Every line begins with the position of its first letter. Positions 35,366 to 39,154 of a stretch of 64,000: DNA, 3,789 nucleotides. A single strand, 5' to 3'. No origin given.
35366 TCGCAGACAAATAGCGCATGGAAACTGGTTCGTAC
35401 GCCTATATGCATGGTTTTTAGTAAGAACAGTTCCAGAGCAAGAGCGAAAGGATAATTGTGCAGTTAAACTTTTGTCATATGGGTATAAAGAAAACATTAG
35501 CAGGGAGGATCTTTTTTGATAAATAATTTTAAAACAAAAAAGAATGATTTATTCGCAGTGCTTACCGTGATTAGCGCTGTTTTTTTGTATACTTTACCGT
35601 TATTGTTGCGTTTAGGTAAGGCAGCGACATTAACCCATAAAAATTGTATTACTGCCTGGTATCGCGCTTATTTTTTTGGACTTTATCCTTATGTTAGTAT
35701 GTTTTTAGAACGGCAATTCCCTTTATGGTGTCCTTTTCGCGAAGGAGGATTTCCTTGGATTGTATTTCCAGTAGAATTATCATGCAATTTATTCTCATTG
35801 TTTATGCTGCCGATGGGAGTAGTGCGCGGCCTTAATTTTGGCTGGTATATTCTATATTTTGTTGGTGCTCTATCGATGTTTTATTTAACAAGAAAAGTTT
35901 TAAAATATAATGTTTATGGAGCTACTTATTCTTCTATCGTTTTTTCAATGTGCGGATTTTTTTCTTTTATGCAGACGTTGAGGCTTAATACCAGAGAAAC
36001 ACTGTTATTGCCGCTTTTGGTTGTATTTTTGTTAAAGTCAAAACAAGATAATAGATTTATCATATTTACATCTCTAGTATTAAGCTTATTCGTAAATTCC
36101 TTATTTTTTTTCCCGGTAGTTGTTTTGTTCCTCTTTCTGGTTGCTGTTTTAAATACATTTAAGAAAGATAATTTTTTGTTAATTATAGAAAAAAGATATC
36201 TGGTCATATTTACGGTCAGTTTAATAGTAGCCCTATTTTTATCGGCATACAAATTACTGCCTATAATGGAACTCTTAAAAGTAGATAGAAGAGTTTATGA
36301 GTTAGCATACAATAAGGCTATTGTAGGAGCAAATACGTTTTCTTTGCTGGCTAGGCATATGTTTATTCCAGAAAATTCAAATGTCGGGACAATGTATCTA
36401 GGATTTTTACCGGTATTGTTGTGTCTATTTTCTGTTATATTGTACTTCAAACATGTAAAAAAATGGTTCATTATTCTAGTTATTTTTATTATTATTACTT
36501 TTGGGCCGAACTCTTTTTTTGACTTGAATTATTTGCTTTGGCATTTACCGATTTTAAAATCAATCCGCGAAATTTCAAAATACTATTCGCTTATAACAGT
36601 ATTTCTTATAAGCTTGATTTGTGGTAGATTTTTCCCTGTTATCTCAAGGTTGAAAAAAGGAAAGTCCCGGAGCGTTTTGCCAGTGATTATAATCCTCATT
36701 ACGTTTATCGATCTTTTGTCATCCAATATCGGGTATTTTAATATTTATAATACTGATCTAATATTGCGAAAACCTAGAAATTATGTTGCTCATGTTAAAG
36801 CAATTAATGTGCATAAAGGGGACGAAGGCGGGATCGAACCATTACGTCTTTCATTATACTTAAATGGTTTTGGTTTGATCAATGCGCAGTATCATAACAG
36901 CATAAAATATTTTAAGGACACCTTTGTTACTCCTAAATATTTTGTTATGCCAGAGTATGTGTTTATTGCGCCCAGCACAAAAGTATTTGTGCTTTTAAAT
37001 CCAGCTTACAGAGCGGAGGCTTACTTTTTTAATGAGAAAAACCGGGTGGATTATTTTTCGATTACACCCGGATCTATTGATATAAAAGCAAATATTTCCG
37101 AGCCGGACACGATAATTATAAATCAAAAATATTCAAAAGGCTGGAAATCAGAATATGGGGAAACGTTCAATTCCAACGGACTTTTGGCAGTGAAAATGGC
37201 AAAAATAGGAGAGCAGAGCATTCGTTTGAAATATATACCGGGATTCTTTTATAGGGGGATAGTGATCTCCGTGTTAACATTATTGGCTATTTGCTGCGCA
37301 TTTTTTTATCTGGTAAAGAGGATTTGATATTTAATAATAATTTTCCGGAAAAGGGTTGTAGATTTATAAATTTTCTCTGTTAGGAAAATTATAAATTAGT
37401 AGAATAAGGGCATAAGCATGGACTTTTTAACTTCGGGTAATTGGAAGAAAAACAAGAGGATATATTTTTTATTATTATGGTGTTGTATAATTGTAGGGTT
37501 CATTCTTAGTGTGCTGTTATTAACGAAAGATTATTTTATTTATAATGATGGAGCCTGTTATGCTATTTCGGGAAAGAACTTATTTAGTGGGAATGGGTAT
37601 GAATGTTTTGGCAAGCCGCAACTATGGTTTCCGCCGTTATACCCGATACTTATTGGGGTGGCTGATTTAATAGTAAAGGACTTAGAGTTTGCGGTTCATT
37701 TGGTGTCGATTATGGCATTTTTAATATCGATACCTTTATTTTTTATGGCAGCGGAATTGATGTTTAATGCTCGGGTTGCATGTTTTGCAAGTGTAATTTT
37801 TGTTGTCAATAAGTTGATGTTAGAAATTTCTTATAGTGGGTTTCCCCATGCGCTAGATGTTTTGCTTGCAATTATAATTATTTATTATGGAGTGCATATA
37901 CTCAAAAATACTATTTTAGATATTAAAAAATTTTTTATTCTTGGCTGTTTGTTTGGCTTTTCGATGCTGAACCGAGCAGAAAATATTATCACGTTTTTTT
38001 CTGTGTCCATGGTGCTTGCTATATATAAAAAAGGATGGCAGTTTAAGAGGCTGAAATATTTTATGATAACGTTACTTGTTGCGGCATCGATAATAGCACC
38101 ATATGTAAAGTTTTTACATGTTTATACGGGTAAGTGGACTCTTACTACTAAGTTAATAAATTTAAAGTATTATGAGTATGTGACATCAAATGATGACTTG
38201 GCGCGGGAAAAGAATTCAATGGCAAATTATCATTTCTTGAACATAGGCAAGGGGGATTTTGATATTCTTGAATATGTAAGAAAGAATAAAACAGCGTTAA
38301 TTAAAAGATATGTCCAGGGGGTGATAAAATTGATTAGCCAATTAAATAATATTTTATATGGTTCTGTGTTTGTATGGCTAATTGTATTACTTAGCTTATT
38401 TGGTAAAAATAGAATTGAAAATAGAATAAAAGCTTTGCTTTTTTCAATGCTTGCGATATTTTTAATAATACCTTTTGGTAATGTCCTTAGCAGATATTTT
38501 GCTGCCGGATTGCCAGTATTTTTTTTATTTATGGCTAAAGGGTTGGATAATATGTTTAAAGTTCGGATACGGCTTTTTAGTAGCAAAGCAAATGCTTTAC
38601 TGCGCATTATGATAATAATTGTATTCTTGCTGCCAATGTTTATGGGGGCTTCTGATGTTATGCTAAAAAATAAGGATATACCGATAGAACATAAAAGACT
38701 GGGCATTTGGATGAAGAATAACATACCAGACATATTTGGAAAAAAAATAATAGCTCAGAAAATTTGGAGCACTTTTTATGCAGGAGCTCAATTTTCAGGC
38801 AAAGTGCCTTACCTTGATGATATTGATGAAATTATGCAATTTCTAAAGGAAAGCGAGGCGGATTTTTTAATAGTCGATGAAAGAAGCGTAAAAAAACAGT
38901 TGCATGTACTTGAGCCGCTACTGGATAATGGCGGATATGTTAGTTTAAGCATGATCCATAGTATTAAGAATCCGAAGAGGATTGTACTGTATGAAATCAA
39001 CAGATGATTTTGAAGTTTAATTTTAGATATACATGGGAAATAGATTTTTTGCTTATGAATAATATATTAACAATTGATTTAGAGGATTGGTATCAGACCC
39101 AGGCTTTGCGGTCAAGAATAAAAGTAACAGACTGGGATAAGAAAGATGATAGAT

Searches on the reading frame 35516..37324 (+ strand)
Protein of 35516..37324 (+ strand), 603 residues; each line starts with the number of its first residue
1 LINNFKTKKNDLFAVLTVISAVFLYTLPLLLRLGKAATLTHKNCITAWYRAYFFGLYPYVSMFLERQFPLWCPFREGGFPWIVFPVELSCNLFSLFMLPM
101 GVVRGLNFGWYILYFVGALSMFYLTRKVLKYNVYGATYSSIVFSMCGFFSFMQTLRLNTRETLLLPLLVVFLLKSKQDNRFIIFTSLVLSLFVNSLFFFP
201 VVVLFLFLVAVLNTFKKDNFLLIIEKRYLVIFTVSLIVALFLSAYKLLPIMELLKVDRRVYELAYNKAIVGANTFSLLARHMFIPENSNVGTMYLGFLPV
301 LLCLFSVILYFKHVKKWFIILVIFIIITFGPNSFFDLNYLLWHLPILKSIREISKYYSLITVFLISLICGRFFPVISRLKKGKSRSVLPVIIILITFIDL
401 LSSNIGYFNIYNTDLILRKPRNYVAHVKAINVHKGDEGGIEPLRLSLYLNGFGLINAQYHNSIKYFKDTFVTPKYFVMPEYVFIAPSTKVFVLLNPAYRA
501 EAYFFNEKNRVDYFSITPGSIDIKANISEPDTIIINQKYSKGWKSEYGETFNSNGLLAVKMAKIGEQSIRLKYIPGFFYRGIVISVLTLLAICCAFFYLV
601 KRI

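Call 27: search_protein_families(library=pfam, proteins=[window:35516-37324:+], max_evalue=0.00001)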
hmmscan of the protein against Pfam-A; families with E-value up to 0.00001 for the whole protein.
window:35516-37324:+ (603 aa): 1 family
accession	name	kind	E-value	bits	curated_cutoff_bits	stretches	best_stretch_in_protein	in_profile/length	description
PF09586.16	YfhO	-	1.9e-09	36.9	28.5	1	117-398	103-380/835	Bacterial membrane protein YfhO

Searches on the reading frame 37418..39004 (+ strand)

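Call 28: search_protein_families(library=pfam, proteins=[window:37418-39004:+], max_evalue=0.00001)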
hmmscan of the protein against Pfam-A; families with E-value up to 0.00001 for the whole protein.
window:37418-39004:+ (529 aa): 1 family
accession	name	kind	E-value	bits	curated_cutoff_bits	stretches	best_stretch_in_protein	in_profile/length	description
PF13231.12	PMT_2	-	5.1e-11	43.5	26.1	1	72-230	3-158/160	Dolichyl-phosphate-mannose-protein mannosyltransferase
